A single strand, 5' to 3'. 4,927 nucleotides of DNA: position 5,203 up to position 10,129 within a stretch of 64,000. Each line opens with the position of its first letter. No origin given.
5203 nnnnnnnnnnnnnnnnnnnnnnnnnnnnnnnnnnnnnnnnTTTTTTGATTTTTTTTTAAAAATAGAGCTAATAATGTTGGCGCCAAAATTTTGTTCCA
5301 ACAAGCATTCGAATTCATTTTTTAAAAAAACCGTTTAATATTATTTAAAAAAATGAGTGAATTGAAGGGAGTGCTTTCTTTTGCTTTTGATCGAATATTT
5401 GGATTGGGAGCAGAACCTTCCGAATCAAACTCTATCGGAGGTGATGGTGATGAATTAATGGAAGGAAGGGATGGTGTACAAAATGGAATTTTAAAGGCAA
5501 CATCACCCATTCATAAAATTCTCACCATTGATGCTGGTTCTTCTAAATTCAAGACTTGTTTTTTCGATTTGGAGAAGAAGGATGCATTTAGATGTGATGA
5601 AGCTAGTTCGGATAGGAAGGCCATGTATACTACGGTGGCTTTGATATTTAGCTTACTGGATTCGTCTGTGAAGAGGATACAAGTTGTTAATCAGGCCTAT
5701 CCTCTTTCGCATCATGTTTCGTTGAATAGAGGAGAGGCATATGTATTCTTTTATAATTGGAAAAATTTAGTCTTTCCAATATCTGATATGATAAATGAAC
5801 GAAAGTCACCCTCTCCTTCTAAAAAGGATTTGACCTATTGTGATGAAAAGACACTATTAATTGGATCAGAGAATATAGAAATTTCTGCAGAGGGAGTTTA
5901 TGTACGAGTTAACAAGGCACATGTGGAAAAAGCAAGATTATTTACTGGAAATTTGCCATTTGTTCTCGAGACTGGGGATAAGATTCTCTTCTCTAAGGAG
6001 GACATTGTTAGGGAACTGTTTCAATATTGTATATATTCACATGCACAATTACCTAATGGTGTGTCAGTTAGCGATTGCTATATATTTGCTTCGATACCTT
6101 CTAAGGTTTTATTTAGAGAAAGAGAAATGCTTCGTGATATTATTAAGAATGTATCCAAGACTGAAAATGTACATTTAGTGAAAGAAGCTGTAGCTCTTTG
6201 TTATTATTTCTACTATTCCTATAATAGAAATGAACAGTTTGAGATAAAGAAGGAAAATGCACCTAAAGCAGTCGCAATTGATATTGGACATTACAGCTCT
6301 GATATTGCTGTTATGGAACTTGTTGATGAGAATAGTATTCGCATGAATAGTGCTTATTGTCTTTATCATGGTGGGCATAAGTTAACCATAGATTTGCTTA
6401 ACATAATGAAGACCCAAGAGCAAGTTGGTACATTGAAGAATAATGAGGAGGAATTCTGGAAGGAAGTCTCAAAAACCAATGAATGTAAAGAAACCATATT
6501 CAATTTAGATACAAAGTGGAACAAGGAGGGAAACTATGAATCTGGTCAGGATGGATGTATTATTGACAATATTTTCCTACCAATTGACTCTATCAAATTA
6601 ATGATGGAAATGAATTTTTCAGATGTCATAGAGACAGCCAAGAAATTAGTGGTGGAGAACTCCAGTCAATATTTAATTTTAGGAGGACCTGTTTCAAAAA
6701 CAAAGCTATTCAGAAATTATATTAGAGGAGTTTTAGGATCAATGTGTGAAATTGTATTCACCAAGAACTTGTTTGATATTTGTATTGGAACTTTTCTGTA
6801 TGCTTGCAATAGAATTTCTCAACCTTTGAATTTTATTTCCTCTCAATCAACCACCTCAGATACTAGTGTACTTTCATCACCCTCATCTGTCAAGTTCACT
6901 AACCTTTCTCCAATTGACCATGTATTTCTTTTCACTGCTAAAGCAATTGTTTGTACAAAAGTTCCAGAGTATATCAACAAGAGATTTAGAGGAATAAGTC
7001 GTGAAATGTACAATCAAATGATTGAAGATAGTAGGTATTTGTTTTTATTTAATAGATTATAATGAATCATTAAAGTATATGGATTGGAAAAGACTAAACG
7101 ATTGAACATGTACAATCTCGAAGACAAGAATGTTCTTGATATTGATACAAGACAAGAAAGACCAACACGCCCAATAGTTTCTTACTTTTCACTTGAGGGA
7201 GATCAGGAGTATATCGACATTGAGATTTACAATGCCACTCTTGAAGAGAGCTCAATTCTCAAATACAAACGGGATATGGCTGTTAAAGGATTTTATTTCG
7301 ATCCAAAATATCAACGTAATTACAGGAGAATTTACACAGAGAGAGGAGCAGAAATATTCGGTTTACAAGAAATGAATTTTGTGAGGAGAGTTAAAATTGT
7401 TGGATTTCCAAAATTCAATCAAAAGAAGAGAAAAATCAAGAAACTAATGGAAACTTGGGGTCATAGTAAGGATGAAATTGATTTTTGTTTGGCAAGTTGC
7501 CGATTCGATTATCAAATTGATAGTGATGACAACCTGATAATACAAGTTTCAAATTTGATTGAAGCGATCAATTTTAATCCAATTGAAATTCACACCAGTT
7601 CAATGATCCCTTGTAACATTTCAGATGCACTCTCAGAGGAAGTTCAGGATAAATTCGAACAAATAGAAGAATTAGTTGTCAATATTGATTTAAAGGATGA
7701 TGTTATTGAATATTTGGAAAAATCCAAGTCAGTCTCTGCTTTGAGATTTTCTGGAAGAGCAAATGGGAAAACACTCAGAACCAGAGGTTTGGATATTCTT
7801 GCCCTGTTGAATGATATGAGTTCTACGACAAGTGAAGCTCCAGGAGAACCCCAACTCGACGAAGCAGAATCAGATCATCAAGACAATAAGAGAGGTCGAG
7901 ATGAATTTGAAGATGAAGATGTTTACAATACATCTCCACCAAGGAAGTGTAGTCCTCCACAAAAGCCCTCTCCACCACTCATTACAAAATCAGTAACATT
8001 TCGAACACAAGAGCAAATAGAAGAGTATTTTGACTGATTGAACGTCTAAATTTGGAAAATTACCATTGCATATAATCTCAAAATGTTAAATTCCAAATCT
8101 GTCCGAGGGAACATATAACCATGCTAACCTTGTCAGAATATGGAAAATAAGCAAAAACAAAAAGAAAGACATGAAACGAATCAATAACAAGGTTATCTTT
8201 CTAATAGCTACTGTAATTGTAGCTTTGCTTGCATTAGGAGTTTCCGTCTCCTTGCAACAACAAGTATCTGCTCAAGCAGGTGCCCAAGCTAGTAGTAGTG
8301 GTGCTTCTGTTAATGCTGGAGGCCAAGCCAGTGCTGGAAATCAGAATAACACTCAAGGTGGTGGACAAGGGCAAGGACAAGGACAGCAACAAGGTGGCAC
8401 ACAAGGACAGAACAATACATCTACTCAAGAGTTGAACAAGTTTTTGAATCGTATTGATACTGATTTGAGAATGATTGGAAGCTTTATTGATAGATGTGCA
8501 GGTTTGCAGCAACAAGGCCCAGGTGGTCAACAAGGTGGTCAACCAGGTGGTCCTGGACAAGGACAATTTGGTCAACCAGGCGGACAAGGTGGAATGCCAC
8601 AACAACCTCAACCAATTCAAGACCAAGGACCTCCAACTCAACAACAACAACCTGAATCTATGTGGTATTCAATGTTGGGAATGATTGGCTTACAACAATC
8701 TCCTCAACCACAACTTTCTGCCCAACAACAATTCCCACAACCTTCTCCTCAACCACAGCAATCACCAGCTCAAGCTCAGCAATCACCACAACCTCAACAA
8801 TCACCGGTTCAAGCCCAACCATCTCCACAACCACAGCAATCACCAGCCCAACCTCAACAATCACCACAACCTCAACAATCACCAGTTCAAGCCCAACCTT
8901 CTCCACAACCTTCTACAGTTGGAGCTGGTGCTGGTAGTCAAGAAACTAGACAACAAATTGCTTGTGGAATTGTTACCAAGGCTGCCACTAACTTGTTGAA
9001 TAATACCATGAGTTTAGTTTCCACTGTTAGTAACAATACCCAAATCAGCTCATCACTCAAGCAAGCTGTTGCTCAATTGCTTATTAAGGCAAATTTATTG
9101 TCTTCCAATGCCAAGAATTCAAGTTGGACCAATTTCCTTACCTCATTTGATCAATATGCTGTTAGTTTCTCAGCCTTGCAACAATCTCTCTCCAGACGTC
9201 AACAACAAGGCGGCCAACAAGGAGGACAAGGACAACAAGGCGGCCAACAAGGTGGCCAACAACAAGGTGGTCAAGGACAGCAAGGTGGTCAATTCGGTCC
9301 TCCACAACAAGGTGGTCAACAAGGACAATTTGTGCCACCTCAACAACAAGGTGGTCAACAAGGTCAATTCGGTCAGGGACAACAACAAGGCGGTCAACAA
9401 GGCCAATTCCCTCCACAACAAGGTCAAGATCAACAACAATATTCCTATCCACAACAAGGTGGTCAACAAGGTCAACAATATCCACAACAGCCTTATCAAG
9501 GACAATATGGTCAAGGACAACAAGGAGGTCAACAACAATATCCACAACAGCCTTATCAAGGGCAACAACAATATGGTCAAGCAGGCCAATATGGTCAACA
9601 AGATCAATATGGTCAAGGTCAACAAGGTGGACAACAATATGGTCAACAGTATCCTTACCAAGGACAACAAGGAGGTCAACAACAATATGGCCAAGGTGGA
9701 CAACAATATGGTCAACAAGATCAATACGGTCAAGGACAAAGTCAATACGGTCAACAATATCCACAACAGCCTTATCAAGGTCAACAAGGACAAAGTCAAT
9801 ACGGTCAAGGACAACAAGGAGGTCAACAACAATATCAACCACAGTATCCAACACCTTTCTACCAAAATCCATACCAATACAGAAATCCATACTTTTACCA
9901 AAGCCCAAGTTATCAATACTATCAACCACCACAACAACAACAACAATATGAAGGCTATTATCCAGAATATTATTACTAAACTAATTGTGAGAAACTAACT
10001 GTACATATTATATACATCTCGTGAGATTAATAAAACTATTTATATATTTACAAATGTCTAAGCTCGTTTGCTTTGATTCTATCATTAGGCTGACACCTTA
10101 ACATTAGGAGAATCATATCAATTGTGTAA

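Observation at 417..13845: E2F-type GC boxes mark promoters of replication and cell-cycle genes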

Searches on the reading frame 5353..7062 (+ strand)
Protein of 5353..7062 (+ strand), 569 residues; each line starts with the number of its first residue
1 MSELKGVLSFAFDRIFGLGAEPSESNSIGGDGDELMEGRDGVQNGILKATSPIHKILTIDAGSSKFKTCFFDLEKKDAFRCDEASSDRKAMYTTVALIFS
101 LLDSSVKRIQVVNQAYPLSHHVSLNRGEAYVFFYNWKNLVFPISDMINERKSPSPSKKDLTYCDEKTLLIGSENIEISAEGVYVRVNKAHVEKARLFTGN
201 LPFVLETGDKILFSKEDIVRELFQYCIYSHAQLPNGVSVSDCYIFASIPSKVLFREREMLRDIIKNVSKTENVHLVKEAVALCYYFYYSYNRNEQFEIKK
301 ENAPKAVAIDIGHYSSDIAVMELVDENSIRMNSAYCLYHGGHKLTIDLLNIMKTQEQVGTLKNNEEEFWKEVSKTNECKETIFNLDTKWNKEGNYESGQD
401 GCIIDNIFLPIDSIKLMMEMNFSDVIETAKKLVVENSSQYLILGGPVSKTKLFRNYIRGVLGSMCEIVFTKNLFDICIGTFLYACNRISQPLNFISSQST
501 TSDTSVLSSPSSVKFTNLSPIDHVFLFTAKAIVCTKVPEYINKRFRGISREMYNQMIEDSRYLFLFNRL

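Call 10: search_protein_families(library=pfam, proteins=[window:5353-7062:+])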
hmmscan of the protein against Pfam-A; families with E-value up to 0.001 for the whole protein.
window:5353-7062:+ (569 aa): 0 families

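Call 49: search_protein_families(library=pfam, proteins=[window:5353-7062:+], max_evalue=1)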
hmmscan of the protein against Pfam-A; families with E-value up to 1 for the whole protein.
window:5353-7062:+ (569 aa): 0 families

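Call 50: search_solved_structures(query=window:5353-7062:+, max_evalue=1)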
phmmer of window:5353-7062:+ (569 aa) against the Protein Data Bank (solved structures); distinct sequences matched with E-value up to 1: 0.

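Call 52: find_homologous_proteins(query=window:5353-7062:+, max_evalue=0.001)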
Query window:5353-7062:+ (569 aa): 3 proteins with E <= 0.001 among 8000 candidates.
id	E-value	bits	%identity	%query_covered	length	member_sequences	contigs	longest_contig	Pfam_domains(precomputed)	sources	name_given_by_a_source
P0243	0.0e+0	1283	100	100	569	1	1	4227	-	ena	-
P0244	2.3e-201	688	55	100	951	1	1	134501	-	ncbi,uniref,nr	ncbi:hypothetical protein C9374_012269 [Naegleria lovaniensis]|uniref:Uncharacterized protein n=1 Ta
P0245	3.3e-195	668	58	89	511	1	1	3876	-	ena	-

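Call 53: find_encoding_contigs(protein=P0244, flank=10000, max_places=1)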
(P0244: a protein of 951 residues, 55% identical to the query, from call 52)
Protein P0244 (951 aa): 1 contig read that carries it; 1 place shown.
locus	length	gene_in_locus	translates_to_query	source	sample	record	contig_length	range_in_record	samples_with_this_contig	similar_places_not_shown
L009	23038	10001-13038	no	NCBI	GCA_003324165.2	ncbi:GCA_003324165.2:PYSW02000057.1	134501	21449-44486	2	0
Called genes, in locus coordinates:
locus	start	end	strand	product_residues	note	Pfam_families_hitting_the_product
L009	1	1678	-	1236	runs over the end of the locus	PF00122:E1-E2_ATPase, PF13246:Cation_ATPase, PF00702:Hydrolase, PF00689:Cation_ATPase_C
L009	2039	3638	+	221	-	PF00009:GTP_EFTU (weak), PF00025:Arf, PF00071:Ras, PF04670:Gtr1_RagA (weak), PF08477:Roc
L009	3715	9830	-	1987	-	PF08389:Xpo1 (faint), PF21041:XMAP215_CLASP_TOG, PF25757:TPR_DNAAF5 (faint), PF25782:TPR_CAND1 (faint), PF02985:HEAT (faint), PF21041:XMAP215_CLASP_TOG, PF12348:CLASP_N (weak), PF21041:XMAP215_CLASP_TOG, +5 more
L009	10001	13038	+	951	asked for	-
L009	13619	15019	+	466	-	-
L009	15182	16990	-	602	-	PF14695:LINES_C (weak)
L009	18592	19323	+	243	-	-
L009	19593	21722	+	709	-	-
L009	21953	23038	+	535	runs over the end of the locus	PF00171:Aldedh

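Call 54: find_encoding_contigs(protein=P0245, flank=4000, max_places=1)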
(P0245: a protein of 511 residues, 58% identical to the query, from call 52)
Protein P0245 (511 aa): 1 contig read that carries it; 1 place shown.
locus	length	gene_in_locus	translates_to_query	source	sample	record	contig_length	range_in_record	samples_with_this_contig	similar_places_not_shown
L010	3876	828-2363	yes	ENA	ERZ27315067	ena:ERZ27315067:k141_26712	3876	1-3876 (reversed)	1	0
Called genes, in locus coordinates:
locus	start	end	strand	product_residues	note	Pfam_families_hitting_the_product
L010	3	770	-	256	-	?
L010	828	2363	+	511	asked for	-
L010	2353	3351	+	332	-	-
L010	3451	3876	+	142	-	?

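Call 74: predict_structure(alignment_id=A2)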
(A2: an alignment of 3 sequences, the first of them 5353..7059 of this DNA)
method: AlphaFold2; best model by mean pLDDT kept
length: 569 residues; sequences in the alignment: 3
mean_pLDDT: 41.0   pTM: 0.34
mean pLDDT of the five models: 41.0, 36.3, 35.7, 34.6, 32.6
residues with pLDDT >= 90: 0; 70-90: 29; 50-70: 104; < 50: 436
segments of 3 or more residues with pLDDT < 50: 1-182, 197-203, 213-219, 221-239, 241-303, 313-315, 325-346, 372-389, 391-399, 403-406, 472-550, 552-569
pLDDT, mean of each block of 10 residues (from residue 1): 34 37 24 25 22 24 29 31 35 39 40 33 37 35 26 27 25 41 55 50 55 50 44 41 44 34 39 39 29 26 56 51 48 44 48 67 56 41 39 44 51 61 69 73 58 68 70 43 33 26 24 29 22 35 43 41 25
secondary structure, 60 per line:
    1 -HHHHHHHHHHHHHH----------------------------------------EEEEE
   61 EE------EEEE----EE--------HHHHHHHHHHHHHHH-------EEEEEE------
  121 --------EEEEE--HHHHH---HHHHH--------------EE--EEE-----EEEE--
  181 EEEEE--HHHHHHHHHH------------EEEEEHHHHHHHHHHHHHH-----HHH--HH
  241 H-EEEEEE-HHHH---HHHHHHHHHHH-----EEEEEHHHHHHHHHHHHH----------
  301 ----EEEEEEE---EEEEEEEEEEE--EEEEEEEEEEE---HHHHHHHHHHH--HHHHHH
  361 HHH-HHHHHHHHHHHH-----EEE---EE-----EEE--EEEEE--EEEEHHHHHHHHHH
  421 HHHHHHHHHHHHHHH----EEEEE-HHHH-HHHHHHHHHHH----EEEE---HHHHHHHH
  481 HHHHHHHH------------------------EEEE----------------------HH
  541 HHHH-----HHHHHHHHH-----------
elements in order: H2-15 E56-62 E69-72 H87-101 E109-114 E129-133 H136-140 H144-148 E167-169 E175-178 E181-185 H188-197 E210-214 H215-228 E243-248 H250-253 H257-267 E273-277 H278-290 E305-311 E315-325 E328-338 H342-352 H355-363 H365-376 E382-384 E395-397 E400-404 E407-410 H411-435 E440-444 H446-449 H451-461 E466-469 H473-488 E513-516 H539-544 H550-558

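Call 82: search_protein_representatives(alignment_id=A2)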
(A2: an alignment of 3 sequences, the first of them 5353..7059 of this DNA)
Query: 3 sequences, 575 profile positions. Proteins with E-value up to 0.001 (for the whole library): 5; up to 1e-10: 4; up to 1e-30: 3. The best 5 are listed.
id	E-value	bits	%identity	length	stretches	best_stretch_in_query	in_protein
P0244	0.0e+00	1134.7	-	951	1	1-573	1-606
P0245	0.0e+00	1036.6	-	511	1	53-567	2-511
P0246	8.1e-62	225.9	-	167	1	131-293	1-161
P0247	3.9e-20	88.2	-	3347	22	33-80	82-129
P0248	1.9e-04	36.5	-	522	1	202-349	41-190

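Call 83: search_protein_families(library=pfam, proteins=[P0248, P0246], max_evalue=0.01)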
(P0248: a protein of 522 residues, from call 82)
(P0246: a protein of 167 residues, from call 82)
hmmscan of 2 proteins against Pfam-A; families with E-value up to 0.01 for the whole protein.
P0248 (522 aa): 1 family
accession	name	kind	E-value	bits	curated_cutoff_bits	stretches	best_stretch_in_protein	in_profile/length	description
PF00012.26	HSP70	-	3.8e-07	29.1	20.6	1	81-305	134-327/599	Hsp70 protein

P0246 (167 aa): 0 families

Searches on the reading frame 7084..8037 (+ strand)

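Call 10: search_protein_families(library=pfam, proteins=[window:7084-8037:+])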
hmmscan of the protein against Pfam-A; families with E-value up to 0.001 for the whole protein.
window:7084-8037:+ (317 aa): 0 families

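Call 49: search_protein_families(library=pfam, proteins=[window:7108-8037:+], max_evalue=1)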
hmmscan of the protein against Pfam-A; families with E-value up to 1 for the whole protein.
window:7108-8037:+ (309 aa): 2 families
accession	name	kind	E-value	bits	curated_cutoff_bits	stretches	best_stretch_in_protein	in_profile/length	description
PF20066.5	Glyoxalase_8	-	0.022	15.2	23.7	1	37-122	46-130/143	Glyoxalase superfamily protein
PF23219.2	LAMB1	-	0.075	13.2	26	1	176-210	103-137/155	LAMB1-4 helical domain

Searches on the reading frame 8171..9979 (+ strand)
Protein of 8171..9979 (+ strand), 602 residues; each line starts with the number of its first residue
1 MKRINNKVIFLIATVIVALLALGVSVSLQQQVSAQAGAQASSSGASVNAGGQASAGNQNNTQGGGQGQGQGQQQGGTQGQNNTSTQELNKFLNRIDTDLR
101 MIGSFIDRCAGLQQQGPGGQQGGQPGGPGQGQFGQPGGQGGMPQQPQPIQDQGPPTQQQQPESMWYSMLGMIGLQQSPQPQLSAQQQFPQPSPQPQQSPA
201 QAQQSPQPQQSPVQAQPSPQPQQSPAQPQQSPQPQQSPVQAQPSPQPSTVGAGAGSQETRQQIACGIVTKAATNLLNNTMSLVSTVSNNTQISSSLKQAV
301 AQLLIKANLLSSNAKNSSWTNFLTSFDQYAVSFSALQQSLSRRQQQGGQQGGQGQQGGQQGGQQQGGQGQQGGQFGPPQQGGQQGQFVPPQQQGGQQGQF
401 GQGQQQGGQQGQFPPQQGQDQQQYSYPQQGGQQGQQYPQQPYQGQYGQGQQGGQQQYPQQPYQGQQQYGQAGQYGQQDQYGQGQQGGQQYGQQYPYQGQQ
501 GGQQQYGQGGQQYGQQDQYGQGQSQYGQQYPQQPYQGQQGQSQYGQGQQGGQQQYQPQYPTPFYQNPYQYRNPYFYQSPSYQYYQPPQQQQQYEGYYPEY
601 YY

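Call 10: search_protein_families(library=pfam, proteins=[window:8171-9979:+])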
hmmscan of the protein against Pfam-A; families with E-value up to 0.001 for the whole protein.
window:8171-9979:+ (602 aa): 0 families

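Call 49: search_protein_families(library=pfam, proteins=[window:8171-9979:+], max_evalue=1)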
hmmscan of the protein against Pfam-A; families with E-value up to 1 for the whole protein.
window:8171-9979:+ (602 aa): 1 family
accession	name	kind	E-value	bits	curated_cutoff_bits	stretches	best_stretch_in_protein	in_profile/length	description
PF02706.20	Wzz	-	0.076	13.8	25.5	1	5-93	14-89/91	Chain length determinant protein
